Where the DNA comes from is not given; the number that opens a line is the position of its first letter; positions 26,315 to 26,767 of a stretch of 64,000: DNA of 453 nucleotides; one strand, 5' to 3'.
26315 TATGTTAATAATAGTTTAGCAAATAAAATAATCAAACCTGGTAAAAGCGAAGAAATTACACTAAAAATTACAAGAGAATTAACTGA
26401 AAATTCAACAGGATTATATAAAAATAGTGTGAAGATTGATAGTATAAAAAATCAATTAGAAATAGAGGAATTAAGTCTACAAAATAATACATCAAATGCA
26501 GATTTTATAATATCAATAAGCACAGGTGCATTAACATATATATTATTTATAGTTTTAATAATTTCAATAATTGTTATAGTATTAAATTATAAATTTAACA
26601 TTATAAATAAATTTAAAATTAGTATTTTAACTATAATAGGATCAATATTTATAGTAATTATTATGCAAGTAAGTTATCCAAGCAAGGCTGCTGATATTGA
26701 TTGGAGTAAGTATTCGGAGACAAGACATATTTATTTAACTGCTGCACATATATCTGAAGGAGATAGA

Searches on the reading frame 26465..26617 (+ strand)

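Call 39: search_protein_families(library=ncbifam, proteins=[window:26465-26617:+], max_evalue=10)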
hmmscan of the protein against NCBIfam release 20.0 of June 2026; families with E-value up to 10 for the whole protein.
seq(51 aa): 0 families

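Call 40: search_protein_families(library=pfam, proteins=[window:26465-26617:+], max_evalue=10)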
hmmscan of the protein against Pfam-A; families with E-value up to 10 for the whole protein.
seq(51 aa): 1 family
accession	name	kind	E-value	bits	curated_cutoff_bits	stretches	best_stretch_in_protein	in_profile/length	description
PF10856.13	DUF2678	-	0.0035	17.7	27.8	1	4-38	18-52/118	Protein of unknown function (DUF2678)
